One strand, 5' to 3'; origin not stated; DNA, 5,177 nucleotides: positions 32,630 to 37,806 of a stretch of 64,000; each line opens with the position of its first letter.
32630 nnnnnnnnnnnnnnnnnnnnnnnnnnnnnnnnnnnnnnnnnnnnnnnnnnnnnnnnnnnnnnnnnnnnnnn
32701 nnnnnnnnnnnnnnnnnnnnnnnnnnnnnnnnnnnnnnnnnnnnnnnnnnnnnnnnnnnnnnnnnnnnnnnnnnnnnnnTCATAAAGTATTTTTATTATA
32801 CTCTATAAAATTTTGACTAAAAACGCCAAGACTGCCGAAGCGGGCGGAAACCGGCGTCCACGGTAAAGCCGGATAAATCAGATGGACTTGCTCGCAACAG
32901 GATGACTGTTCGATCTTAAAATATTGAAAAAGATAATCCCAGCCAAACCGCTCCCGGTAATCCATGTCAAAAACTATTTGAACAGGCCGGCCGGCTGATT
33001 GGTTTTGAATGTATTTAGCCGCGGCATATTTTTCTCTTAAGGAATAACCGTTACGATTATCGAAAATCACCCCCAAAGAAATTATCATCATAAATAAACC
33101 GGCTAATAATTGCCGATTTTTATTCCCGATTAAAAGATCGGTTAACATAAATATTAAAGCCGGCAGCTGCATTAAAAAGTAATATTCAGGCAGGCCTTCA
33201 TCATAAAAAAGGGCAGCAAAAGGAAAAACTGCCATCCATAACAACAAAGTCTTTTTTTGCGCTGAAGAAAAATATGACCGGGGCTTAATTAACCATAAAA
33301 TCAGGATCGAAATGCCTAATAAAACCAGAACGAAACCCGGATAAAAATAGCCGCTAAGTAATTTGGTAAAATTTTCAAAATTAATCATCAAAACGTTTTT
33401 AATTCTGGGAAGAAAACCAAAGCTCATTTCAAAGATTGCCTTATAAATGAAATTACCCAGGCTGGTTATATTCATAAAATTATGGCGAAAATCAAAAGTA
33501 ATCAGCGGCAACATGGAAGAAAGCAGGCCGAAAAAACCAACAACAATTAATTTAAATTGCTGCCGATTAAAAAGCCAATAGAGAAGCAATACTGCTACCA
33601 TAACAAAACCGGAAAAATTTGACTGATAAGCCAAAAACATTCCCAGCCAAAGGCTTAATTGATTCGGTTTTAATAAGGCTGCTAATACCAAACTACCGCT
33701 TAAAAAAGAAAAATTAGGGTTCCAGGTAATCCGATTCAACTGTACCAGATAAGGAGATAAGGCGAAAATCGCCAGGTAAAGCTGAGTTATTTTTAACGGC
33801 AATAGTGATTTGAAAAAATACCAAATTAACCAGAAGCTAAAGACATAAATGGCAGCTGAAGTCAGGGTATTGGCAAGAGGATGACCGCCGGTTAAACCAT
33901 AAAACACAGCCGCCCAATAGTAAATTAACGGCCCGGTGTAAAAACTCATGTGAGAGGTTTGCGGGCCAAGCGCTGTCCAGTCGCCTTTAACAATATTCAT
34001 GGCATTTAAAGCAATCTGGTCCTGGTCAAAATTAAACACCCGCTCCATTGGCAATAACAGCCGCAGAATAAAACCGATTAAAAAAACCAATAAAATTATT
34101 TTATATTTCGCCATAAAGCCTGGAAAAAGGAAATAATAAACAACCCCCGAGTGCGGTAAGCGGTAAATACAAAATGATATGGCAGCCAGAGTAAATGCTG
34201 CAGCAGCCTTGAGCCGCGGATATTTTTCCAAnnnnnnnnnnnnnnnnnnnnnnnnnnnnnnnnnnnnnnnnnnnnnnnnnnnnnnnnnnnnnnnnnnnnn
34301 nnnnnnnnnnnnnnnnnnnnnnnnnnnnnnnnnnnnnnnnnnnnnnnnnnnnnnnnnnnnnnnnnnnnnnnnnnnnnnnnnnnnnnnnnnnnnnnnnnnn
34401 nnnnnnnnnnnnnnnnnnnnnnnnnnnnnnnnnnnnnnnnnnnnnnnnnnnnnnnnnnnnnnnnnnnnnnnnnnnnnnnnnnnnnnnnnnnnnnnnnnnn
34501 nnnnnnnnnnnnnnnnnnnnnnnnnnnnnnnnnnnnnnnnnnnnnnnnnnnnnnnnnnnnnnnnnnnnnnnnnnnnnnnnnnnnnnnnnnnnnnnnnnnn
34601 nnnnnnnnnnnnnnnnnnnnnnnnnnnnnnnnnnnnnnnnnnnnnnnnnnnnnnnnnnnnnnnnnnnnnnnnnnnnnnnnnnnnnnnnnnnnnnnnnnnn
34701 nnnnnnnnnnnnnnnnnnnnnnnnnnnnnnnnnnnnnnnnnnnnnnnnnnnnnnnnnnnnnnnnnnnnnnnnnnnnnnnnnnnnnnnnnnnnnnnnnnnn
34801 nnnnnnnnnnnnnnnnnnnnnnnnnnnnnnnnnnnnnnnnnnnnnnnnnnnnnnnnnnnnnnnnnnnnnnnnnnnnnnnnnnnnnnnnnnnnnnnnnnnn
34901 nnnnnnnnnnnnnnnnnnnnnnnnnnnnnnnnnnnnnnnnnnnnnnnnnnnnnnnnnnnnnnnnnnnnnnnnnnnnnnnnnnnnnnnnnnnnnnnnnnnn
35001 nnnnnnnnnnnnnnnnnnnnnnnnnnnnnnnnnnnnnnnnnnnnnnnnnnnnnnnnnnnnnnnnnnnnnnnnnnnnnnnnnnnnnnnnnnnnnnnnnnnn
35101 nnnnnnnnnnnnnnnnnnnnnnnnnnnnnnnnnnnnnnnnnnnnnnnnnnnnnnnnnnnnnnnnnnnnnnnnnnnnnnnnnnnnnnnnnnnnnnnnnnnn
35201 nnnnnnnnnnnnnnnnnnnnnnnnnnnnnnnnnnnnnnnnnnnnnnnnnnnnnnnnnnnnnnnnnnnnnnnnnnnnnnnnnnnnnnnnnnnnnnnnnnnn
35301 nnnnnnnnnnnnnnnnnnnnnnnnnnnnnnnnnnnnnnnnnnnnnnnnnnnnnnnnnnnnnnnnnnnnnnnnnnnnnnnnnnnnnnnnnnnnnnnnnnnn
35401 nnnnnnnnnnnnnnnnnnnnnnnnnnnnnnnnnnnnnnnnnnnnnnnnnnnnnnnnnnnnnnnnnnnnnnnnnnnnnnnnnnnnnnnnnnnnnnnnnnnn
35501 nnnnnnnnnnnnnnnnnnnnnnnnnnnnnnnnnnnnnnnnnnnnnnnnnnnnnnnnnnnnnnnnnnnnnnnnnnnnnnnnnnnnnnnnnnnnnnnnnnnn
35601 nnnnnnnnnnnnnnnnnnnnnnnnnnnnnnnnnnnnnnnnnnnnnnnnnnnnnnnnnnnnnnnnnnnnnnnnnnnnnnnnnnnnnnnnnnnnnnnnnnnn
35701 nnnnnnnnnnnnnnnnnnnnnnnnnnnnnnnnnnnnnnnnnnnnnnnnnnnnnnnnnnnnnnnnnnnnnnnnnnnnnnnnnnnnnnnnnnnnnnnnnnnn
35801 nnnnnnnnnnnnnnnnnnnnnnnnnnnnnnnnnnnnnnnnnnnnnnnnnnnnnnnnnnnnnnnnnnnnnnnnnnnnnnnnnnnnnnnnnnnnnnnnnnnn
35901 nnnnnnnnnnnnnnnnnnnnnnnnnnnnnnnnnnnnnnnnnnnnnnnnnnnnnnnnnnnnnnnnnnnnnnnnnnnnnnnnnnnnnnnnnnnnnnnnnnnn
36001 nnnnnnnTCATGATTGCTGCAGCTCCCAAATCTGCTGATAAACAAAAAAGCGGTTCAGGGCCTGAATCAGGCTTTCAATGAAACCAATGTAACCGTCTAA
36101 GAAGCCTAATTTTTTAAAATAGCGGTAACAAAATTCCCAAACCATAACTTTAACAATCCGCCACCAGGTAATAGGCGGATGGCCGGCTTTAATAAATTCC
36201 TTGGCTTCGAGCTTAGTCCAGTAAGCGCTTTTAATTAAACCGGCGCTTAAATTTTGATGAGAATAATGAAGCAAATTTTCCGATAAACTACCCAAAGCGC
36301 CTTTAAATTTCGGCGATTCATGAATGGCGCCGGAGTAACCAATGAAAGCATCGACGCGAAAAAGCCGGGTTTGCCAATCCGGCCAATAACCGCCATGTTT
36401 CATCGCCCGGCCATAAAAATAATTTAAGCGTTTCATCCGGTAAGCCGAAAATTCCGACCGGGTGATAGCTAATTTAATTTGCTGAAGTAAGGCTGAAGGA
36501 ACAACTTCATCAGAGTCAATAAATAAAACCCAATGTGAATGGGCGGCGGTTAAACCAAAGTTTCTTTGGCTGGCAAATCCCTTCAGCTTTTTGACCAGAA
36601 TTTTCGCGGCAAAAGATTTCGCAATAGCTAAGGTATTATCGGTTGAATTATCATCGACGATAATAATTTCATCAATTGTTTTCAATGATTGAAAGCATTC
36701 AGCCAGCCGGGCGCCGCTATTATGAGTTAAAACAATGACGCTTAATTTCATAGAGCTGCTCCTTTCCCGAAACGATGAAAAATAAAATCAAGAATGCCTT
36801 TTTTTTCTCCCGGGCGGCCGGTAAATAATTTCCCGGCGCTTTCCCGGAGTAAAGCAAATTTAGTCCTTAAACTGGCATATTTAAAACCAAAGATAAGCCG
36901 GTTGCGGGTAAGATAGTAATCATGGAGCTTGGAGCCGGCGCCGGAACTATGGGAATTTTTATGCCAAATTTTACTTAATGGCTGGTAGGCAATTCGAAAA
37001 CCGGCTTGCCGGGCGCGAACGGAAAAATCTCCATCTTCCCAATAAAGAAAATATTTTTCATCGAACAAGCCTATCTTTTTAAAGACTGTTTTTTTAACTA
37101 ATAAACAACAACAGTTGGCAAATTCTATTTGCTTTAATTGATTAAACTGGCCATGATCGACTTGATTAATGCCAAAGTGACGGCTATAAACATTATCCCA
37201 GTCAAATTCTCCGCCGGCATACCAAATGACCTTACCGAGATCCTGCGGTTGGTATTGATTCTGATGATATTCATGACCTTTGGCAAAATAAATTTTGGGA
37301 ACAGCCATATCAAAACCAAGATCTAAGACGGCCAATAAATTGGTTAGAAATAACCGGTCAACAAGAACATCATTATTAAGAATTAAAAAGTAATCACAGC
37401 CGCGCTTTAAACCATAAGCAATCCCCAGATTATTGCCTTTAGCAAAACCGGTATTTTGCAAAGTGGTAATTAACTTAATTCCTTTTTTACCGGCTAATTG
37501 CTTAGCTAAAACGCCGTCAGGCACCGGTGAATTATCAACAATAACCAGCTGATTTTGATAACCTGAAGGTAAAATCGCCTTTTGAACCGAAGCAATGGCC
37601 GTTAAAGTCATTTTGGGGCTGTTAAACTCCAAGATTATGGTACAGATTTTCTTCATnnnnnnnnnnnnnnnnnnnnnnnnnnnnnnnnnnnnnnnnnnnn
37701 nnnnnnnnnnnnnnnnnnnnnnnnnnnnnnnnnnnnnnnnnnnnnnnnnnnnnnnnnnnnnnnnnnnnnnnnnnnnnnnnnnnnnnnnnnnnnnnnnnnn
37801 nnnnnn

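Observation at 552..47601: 47-kb glycosylation super-island dominated by GT-C enzymes but lacking canonical polymerisation and initiation genes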

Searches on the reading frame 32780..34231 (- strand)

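Call 7: search_protein_families(library=pfam, proteins=[window:32780-34231:-], max_evalue=0.01)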
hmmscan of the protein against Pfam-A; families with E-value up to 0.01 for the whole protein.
window:32780-34231:- (483 aa): 0 families

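Call 13: search_protein_families(library=ncbifam, proteins=[window:32780-34231:-], max_evalue=0.1)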
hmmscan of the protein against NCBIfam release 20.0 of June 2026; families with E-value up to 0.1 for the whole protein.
window:32780-34231:- (483 aa): 0 families

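Call 14: search_protein_families(library=pfam, proteins=[window:32780-34231:-], max_evalue=10)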
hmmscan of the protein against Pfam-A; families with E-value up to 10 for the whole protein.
window:32780-34231:- (483 aa): 1 family
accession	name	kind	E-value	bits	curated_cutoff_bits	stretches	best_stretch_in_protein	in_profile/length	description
PF13231.12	PMT_2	-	0.48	11.1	26.1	2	100-230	3-142/160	Dolichyl-phosphate-mannose-protein mannosyltransferase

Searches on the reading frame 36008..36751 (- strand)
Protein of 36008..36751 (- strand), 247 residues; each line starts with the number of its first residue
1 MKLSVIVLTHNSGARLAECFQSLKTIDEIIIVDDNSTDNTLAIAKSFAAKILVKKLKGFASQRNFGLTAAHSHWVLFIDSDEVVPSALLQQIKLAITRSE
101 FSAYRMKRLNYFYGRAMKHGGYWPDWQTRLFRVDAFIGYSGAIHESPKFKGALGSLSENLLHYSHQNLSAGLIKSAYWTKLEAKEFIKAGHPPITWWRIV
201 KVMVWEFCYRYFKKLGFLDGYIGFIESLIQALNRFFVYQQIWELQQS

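Call 7: search_protein_families(library=pfam, proteins=[window:36008-36751:-], max_evalue=0.01)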
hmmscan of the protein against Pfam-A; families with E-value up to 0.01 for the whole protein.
window:36008-36751:- (247 aa): 4 families
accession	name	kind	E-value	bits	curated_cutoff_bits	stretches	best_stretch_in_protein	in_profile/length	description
PF00535.33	Glycos_transf_2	-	7.6e-24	85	23.3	1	4-138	1-145/168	Glycosyl transferase family 2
PF13704.12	Glyco_tranf_2_4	-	6e-06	27.1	27.5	1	11-84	2-84/98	Glycosyl transferase family 2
PF10111.15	Glyco_tranf_2_2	-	1.8e-05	24.8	27.3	1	28-93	31-104/276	Glycosyltransferase like family 2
PF13641.12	Glyco_tranf_2_3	-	0.0082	16.6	27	0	3-92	3-107/230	Glycosyltransferase like family 2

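Call 25: search_protein_families(library=ncbifam, proteins=[window:36008-36751:-], max_evalue=0.00001)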
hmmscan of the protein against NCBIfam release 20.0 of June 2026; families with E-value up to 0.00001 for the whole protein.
window:36008-36751:- (247 aa): 9 families
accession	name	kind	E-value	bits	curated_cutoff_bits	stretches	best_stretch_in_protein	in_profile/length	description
TIGR04283.1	glyco_like_mftF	equivalog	2.8e-16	59.8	182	1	3-103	1-104/221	TIGR04283 family arsenosugar biosynthesis glycosyltransferase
NF007482.0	PRK10073.1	equivalog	3.4e-14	52.6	423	1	2-91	7-105/334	glycosyltransferase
NF041875.1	EPS_EpsD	equivalog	1.8e-10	40.7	370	1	3-91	1-99/325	exopolysaccharide biosynthesis glycosyltransferase EpsD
TIGR04195.1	S_glycosyl_SunS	equivalog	4.7e-10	38.9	350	1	7-148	63-203/421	SunS family peptide S-glycosyltransferase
TIGR03965.1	mycofact_glyco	equivalog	9.1e-10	38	280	1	3-91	76-174/467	mycofactocin biosynthesis glycosyltransferase MftF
NF038302.1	EPS_HpsE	equivalog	1.4e-08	34.1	300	1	1-89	1-104/307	hormogonium polysaccharide biosynthesis glycosyltransferase HpsE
NF047683.1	TeichurnBiosyTuaG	equivalog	1.2e-07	31.7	400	1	3-96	8-112/252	teichuronic acid biosynthesis protein TuaG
TIGR04182.1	glyco_TIGR04182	equivalog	1.4e-06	27.9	325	1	4-86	3-87/293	S-layer glycoprotein N-glycosyltransferase AglJ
NF050050.1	ProtGlycPglI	equivalog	5e-06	26.1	500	1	2-91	3-104/306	GalNAc(5)-diNAcBac-PP-undecaprenol beta-1,3-glucosyltransferase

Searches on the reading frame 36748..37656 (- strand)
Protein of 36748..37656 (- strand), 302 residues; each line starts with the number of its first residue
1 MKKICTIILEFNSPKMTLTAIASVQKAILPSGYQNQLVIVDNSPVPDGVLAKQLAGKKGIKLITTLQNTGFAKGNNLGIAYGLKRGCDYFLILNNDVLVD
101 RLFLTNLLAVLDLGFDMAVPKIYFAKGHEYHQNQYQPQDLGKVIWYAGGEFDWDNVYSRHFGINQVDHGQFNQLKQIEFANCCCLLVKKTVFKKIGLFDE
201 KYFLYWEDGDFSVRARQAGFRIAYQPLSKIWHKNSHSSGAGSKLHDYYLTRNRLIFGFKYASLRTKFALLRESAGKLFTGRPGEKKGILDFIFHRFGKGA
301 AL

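Call 7: search_protein_families(library=pfam, proteins=[window:36748-37656:-], max_evalue=0.01)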
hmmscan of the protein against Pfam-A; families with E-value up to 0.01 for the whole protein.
window:36748-37656:- (302 aa): 2 families
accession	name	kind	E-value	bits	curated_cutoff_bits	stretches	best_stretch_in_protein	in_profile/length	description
PF00535.33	Glycos_transf_2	-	1.3e-10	41.9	23.3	1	7-195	3-167/168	Glycosyl transferase family 2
PF13641.12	Glyco_tranf_2_3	-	3.2e-06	27.8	27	1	87-238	87-217/230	Glycosyltransferase like family 2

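Call 25: search_protein_families(library=ncbifam, proteins=[window:36748-37656:-], max_evalue=0.00001)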
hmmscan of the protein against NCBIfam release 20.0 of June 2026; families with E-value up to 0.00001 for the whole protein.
window:36748-37656:- (302 aa): 2 families
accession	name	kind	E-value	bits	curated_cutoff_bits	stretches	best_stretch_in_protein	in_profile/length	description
TIGR01556.1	rhamnosyltran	subfamily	1e-18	67.5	200.55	1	33-233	20-201/281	rhamnosyltransferase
TIGR03965.1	mycofact_glyco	equivalog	8.1e-08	31.6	280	0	176-234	225-282/467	mycofactocin biosynthesis glycosyltransferase MftF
